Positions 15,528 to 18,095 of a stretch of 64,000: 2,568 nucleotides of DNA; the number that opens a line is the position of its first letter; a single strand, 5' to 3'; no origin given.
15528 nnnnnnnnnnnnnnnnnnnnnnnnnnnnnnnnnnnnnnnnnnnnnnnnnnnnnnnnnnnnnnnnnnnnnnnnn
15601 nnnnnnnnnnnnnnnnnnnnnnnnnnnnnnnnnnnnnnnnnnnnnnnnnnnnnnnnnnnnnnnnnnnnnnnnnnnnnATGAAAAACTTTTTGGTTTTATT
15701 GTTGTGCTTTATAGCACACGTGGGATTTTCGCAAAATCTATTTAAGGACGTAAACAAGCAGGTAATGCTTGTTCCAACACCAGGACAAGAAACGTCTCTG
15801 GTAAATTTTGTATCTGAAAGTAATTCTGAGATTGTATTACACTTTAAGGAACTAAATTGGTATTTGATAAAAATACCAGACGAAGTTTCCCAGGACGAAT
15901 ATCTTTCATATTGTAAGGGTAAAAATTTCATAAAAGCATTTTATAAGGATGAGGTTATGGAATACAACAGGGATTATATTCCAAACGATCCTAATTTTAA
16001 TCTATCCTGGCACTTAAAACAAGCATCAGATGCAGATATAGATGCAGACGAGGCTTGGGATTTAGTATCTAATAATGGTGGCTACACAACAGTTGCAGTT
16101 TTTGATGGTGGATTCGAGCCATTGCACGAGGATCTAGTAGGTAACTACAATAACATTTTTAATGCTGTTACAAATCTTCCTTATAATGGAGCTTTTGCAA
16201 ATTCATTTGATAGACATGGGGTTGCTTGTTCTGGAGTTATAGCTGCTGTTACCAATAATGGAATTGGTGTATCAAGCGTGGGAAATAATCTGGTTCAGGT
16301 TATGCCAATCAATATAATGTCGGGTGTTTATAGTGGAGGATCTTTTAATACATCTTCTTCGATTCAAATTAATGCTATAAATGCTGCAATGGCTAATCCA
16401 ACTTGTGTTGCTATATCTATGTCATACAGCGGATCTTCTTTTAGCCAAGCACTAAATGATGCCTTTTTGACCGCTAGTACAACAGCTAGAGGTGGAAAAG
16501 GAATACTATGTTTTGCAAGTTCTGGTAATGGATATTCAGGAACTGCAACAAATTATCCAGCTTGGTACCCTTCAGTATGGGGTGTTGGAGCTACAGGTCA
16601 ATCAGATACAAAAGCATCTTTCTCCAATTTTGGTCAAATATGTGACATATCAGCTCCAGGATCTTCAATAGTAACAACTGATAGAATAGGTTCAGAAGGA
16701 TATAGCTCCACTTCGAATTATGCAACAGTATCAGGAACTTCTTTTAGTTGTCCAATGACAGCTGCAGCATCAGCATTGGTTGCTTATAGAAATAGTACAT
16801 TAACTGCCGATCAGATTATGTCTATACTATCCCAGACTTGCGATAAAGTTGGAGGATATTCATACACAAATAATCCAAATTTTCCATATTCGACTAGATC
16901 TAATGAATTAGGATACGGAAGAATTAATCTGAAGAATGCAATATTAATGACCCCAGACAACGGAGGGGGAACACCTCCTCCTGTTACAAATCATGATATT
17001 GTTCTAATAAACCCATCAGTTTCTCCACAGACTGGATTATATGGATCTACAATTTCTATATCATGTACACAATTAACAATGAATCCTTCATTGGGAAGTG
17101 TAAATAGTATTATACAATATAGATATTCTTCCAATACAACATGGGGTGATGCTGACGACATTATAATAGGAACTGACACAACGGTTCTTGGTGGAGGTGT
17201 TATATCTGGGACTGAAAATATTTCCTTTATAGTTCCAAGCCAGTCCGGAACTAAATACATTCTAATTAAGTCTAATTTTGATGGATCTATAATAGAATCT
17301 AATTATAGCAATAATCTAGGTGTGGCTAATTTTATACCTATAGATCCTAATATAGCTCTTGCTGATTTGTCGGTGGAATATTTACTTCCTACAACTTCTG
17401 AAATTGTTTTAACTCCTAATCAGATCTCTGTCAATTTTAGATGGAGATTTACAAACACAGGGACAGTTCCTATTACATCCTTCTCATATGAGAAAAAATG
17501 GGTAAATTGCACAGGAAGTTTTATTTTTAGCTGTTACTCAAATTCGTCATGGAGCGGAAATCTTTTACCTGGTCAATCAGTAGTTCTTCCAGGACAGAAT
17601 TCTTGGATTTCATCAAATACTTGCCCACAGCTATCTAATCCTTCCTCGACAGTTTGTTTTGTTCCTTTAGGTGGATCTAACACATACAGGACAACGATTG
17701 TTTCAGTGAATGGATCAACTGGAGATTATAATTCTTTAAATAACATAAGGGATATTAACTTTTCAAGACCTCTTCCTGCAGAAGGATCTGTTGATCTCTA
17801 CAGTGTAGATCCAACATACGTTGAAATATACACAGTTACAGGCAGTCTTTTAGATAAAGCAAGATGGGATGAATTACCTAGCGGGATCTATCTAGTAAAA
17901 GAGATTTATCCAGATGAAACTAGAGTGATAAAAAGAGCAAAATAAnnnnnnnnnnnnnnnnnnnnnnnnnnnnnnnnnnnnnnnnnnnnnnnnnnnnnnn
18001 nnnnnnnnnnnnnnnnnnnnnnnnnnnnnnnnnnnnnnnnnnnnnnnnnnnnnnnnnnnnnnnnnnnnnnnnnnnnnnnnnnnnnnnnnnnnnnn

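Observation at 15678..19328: Secretion-targeted virulence-like cluster: T9SS-sorted subtilisin, two small exported proteins and a secreted non-specific nuclease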

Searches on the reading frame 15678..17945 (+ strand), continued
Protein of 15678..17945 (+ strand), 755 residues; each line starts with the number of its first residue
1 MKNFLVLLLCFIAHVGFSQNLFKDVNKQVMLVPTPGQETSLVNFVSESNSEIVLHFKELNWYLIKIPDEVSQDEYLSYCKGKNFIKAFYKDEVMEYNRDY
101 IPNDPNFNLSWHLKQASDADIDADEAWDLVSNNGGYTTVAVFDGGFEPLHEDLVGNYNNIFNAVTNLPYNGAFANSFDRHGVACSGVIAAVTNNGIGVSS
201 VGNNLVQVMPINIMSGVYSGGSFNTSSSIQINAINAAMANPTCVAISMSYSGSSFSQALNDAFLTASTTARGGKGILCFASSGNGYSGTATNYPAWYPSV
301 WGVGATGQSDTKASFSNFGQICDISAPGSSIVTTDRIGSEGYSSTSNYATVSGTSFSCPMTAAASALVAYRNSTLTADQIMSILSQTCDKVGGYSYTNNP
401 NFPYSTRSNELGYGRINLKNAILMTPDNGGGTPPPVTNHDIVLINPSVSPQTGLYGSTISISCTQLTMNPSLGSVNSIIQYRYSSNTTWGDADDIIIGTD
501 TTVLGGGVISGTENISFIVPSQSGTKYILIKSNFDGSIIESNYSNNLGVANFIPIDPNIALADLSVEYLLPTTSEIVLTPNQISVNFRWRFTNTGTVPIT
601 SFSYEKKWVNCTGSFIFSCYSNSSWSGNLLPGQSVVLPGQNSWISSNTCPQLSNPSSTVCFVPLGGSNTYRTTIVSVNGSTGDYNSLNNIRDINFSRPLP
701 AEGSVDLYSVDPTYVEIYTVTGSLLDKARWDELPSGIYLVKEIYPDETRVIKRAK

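Call 28: search_dna_similar(query=window:15678-17945:+, collection=phages, mode=protein, max_rows=25)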
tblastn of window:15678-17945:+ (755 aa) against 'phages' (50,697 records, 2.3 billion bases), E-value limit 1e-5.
Records with a match: 12; places in all: 12; records where one place covers at least 80% of the query: 0.
Best place of each record, by identity: <60% 12.
By first word of the organism name: Bacillus 7; Bacteriophage 5.
By host as written in the record: - 5; Bacillus subtilis W-23-S(r); Bacillus licheniformis ATCC 9945a 2; Bacillus anthracis Sterne 2; Bacillus thuringiensis YBT-1518 1; Bacillus anthracis 1; Bacillus sp. C30 1.
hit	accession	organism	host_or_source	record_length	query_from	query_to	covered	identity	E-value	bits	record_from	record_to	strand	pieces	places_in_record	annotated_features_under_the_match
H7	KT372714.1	Bacillus phage vB_BtS_BMBtp16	Bacillus thuringiensis YBT-1518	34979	74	426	47%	27.7%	5e-14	82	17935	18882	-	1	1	subtilase family alkaline serine protease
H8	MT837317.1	Bacteriophage sp.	human fecal samples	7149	98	424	43%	27.9%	1e-17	94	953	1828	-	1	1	record has no annotation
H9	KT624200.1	Bacillus phage SP-15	Bacillus subtilis W-23-S(r); Bacillus ...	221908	121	366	33%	31.0%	3e-6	57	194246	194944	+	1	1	protease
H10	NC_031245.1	Bacillus phage SP-15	Bacillus subtilis W-23-S(r); Bacillus ...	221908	121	366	33%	31.0%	3e-6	57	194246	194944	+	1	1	protease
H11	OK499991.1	Bacillus phage vB_BanS_Sophrita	Bacillus anthracis Sterne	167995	99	396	39%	24.5%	2e-7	61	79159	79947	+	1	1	putative subtilisin-like protein | hypothetical protein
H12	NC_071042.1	Bacillus phage vB_BanS_Sophrita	Bacillus anthracis Sterne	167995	99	396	39%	24.5%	2e-7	61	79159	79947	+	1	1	protease | hypothetical protein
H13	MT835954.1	Bacteriophage sp.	human fecal samples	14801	275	428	20%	31.6%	6e-9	66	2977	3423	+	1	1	record has no annotation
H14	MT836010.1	Bacteriophage sp.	human fecal samples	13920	275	428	20%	31.0%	4e-8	63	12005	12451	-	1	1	record has no annotation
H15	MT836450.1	Bacteriophage sp.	human fecal samples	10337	254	392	18%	33.8%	7e-8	62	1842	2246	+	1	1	record has no annotation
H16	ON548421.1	Bacillus phage vB_BanS-Thrax5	Bacillus anthracis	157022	255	396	19%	30.8%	6e-7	59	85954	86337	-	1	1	peptidase S8 family protein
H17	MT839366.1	Bacteriophage sp.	human fecal samples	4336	246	392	19%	28.6%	3e-6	57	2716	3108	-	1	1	record has no annotation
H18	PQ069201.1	Bacillus phage C30-3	Bacillus sp. C30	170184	255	372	16%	33.1%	7e-7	59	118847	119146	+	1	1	record has no annotation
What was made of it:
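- Tried and rejected: GenBank phage genomes hold no family member, only distant S8 genes in Bacillus phages (call 28).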

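Call 29: find_related_loci(query=window:15678-17945:+, collection=genome_contigs, flank=6000)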
Query window:15678-17945:+ (755 aa) in genome_contigs; peptide patterns used: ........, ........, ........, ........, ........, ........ (x = any residue, [..] = any of these).
36 stretches matched a pattern, but none encodes a relative of the query by tblastn (E <= 1e-3).

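Call 45: predict_structure(alignment_id=A2)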
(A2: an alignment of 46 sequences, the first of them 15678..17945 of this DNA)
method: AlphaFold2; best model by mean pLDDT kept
length: 755 residues; sequences in the alignment: 46
mean_pLDDT: 74.4   pTM: 0.55
mean pLDDT of the five models: 74.4, 73.2, 72.8, 72.4, 69.3
residues with pLDDT >= 90: 132; 70-90: 383; 50-70: 124; < 50: 116
segments of 3 or more residues with pLDDT < 50: 1-3, 14-18, 99-121, 194-198, 283-294, 306-345, 349-352, 392-396, 406-413, 702-709
pLDDT, mean of each block of 10 residues (from residue 1): 59 53 85 90 89 87 91 90 91 66 33 42 66 77 75 74 77 64 75 51 83 77 81 89 82 73 87 81 42 56 53 39 45 41 48 62 86 85 73 50 48 62 75 62 88 86 84 87 89 90 81 90 87 85 78 78 88 85 87 90 89 62 90 89 84 71 87 87 80 85 44 79 80 84 80 82
secondary structure, 60 per line:
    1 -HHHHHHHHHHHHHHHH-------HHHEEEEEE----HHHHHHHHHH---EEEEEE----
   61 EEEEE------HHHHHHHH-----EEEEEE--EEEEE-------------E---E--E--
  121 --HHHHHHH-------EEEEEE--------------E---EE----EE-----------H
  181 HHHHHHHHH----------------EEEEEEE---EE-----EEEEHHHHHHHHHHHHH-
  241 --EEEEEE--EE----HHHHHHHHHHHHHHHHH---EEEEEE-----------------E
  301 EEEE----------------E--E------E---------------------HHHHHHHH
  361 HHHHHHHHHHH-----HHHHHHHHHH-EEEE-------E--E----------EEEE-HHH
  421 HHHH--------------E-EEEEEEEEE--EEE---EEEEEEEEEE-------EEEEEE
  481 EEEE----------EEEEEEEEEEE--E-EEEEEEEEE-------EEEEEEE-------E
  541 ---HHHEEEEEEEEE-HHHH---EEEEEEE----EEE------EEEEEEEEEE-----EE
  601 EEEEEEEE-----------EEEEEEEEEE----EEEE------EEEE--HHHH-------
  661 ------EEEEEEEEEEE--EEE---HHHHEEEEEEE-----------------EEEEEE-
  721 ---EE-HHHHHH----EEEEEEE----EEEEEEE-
elements in order (helices of 4 or more, strands of 3 or more residues): H2-17 E28-33 H38-47 E51-56 E61-65 H72-79 E85-90 E93-97 H123-129 E137-142 H180-189 E206-212 E223-226 H227-239 E243-248 H257-273 E277-282 E300-304 H353-371 H377-386 E388-391 E413-416 H418-424 E441-449 E452-454 E458-467 E475-484 E495-505 E510-518 E526-532 E547-555 H557-560 E564-570 E575-577 E584-593 E599-608 E620-629 E634-637 E644-647 H650-653 E667-677 E680-682 H686-689 E690-696 E714-719 H727-732 E737-743 E748-754
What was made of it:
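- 15678..15731 (+): Signal peptide of the protease (aa 1-18). Predicted SPase I cleavage is before Q19. The region is helical in the AF2 model (call 45).
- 15759..15968 (+): Propeptide-like alpha/beta domain (aa 28-97). AF2 gives a beta-alpha-beta-beta-alpha-beta-beta pattern with pLDDT about 85-91, followed by a disordered linker at aa 99-121 (call 45).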

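Call 70: find_encoding_contigs(protein=P0001, flank=3000, max_places=3)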
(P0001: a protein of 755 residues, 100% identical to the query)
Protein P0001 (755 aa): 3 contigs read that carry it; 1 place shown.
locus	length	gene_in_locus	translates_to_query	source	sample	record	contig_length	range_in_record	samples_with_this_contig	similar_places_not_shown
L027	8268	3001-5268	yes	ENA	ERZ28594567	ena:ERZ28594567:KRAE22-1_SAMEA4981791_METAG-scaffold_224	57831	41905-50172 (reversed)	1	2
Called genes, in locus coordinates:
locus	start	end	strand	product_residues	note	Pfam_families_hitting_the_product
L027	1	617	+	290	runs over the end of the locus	PF00140:Sigma70_r1_2 (weak), PF04542:Sigma70_r2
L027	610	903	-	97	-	-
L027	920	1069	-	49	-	-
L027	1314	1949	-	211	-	-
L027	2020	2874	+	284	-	-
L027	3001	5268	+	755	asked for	PF00082:Peptidase_S8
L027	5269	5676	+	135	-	-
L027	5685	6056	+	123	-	-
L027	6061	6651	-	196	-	PF01223:Endonuclease_NS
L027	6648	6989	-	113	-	-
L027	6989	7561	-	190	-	-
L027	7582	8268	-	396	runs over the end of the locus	PF10127:RlaP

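Call 71: find_related_loci(query=A2, collection=genome_contigs, flank=5000)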
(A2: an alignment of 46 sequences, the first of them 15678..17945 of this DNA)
Query A2 (755 aa) in genome_contigs; peptide patterns used: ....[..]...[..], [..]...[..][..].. (x = any residue, [..] = any of these).
55 stretches matched a pattern, but none encodes a relative of the query by tblastn (E <= 1e-3).
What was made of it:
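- Two scans of GTDB genomes found none (calls 29, 71).
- Tried and rejected: Two scans of GTDB genomes found no relative (calls 29, 71).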

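Call 74: fold_search(model_id=the predicted structure, library=pdb)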
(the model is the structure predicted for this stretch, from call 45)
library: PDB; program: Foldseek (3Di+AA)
matches with E <= 10: 1935; with E <= 0.001: 760
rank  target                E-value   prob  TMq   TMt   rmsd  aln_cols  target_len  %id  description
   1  1r6v                  2.7e-15  1.00  0.37  0.41  26.4       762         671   16  Crystal structure of fervidolysin from Fervidobacterium pennivorans, a keratinolytic enzyme related to subtilisin (released 2004-10-19)
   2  3wiv_C                5.8e-14  1.00  0.37  0.65   5.8       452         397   20  Crystal structure of Pro-S324A/D356A (released 2014-10-01)
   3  3wiu_C                8.6e-14  1.00  0.37  0.67   5.6       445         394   20  Crystal structure of Pro-S324A/L349A (released 2014-10-01)
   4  3wiu_A                1.3e-13  1.00  0.37  0.66   5.9       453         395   20  Crystal structure of Pro-S324A/L349A (released 2014-10-01)
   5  3afg_A                2.1e-13  1.00  0.35  0.49  23.0       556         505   15  Crystal structure of ProN-Tk-SP from Thermococcus kodakaraensis (released 2010-08-04)
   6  3afg_B                3.4e-13  1.00  0.34  0.47  23.5       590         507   15  Crystal structure of ProN-Tk-SP from Thermococcus kodakaraensis (released 2010-08-04)
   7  2zwo_C                4.5e-13  1.00  0.37  0.66   5.7       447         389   22  Crystal structure of Ca2 site mutant of Pro-S324A (released 2009-06-23)
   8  4tr2_B                5.9e-13  1.00  0.39  0.59   8.8       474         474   20  Crystal structure of PvSUB1 (released 2014-09-17)
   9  8pol_B                6.3e-13  1.00  0.37  0.56  10.8       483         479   19  Crystal structure of Plasmodium falciparum Sub1 protease (released 2024-03-06)
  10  2zwo_A                6.6e-13  1.00  0.36  0.62   6.5       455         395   20  Crystal structure of Ca2 site mutant of Pro-S324A (released 2009-06-23)
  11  4jp8                  7.0e-13  1.00  0.38  0.67   5.7       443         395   20  Crystal structure of Pro-F17H/S324A (released 2014-01-29)
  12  4tr2_A                7.8e-13  1.00  0.39  0.60   8.7       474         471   20  Crystal structure of PvSUB1 (released 2014-09-17)
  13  5jxi                  1.3e-12  1.00  0.31  0.48  21.5       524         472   18  Structure of the unliganded form of the proprotein convertase furin in presence of EDTA. (released 2016-10-05)
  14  9fie_C                1.4e-12  1.00  0.32  0.49  22.7       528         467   18  X-ray structure of furin (PCSK3) in complex with the PC1/3 (PCSK1) prodomain mutant R77A,R80A,R81A (released 2025-09-10)
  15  1p8j_C                1.5e-12  1.00  0.30  0.46  23.4       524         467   18  CRYSTAL STRUCTURE OF THE PROPROTEIN CONVERTASE FURIN (released 2003-07-08)
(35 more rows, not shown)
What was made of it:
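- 15759..15968 (+): Foldseek's best hits are pro-forms: fervidolysin 1r6v, pro-Tk-subtilisin and ProN-Tk-SP (call 74).
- On Subtilisin propeptide (Inhibitor_I9): AF2 gives a confident alpha/beta unit at aa 28-97, and Foldseek aligns the model to pro-subtilisins over about 450 columns (calls 45, 74).
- Closest known: Fervidolysin. Same: It has the same order of propeptide, subtilase domain and two beta-sandwich domains (call 74).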

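Call 102: search_protein_families(library=padloc, proteins=[window:15678-17945:+], max_evalue=0.01)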
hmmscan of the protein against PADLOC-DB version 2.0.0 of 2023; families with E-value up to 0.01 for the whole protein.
window:15678-17945:+ (755 aa): 1 family
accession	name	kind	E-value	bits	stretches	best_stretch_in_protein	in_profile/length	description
PDLC02201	IetS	-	0.00084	15.7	1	307-425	446-555/781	-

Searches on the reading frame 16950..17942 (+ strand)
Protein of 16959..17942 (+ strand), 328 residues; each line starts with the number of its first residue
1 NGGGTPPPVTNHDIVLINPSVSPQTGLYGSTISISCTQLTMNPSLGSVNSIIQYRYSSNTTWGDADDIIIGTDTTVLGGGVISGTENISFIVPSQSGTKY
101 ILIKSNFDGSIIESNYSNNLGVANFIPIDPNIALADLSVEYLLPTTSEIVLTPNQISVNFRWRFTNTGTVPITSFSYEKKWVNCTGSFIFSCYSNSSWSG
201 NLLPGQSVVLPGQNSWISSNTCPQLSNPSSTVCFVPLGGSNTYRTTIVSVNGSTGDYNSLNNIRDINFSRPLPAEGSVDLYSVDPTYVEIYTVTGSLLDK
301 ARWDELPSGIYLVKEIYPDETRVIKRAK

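Call 5: search_protein_families(library=ncbifam, proteins=[window:16959-17942:+], max_evalue=10)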
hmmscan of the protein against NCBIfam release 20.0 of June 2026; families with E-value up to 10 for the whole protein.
seq(328 aa): 0 families

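Call 6: search_protein_families(library=pfam, proteins=[window:16959-17942:+], max_evalue=10)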
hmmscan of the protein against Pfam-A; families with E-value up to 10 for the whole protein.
seq(328 aa): 0 families

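Call 43: predict_structure(alignment_id=A3)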
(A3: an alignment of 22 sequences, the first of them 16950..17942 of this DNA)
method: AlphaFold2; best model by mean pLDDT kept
length: 331 residues; sequences in the alignment: 22
mean_pLDDT: 83.9   pTM: 0.53
mean pLDDT of the five models: 83.9, 83.8, 83.0, 82.4, 80.8
residues with pLDDT >= 90: 149; 70-90: 132; 50-70: 40; < 50: 10
segments of 3 or more residues with pLDDT < 50: 2-6, 281-284
pLDDT, mean of each block of 10 residues (from residue 1): 56 88 90 92 93 95 92 94 93 87 94 86 90 72 91 86 93 90 81 83 93 90 72 74 92 73 84 72 57 83 76 83 77 64
secondary structure, 60 per line:
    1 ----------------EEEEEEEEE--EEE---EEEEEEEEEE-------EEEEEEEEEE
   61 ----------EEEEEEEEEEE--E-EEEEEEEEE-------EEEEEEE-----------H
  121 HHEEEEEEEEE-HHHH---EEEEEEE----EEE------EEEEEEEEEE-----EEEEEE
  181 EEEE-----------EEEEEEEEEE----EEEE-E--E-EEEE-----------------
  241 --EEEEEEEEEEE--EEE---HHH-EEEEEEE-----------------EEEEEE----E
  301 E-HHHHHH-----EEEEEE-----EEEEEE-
elements in order: E17-25 E28-30 E34-43 E51-60 E71-81 E86-94 E102-108 E123-131 H133-136 E140-146 E151-153 E160-169 E175-184 E196-205 E210-213 E220-223 E243-253 E256-258 E266-272 E290-295 H303-308 E314-319 E325-330
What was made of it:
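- On T9SS type A CTD cargo (TIGR04183 / PF18962): AF2 models show only strands 714-719, 737-743 and 748-754 plus a short helix, after a disordered stretch at 702-709 (calls 43, 45).
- Checked: The tail is modelled as 3 strands and a short helix, not a 7-stranded sandwich (calls 43, 45).
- The modelled fold is truncated (calls 43, 45).
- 16998..17342 (+): Beta-sandwich domain 1 (aa 441-555), preceded by a Pro-rich linker. AF2 C-terminal model, pLDDT 84 (call 43).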
